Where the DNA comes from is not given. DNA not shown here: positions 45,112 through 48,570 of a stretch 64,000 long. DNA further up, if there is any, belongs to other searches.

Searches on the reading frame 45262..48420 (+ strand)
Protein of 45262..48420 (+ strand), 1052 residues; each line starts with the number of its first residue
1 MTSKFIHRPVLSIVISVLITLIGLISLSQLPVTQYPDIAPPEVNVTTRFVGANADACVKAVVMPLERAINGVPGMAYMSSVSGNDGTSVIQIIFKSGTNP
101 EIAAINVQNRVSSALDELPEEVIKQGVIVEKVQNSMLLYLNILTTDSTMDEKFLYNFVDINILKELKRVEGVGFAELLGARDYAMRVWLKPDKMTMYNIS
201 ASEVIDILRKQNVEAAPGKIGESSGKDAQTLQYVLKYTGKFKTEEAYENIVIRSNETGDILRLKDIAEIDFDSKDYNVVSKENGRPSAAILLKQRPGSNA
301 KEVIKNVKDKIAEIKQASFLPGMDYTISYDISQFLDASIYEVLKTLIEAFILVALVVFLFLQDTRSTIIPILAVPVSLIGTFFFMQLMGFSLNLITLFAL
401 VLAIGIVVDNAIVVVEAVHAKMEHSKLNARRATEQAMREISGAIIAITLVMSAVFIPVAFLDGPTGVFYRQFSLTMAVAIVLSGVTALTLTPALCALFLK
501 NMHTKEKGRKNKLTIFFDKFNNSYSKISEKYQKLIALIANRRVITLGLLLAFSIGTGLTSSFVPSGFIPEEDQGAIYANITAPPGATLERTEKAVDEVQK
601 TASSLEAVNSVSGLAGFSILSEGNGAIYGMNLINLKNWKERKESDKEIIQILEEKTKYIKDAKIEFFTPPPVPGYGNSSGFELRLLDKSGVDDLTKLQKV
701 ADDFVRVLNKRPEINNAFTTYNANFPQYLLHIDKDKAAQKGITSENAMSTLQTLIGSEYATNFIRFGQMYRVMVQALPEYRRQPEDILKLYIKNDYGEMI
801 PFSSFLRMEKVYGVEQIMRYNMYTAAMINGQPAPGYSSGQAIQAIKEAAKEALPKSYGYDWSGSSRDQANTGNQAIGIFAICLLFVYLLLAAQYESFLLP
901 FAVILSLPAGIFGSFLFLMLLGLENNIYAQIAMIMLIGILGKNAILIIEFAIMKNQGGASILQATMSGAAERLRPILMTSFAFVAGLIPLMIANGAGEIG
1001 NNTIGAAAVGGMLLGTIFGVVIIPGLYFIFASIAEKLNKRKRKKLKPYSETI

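Call 69: search_protein_families(library=pfam, proteins=[window:45262-48420:+], max_evalue=0.00001)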
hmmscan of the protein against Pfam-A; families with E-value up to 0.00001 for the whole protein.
window:45262-48420:+ (1052 aa): 2 families
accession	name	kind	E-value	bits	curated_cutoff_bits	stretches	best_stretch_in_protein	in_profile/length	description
PF00873.25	ACR_tran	-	0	1021.7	28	1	2-1030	2-1020/1021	AcrB/AcrD/AcrF family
PF03176.21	MMPL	-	8.4e-13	48.4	20.5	1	242-504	45-307/333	MMPL family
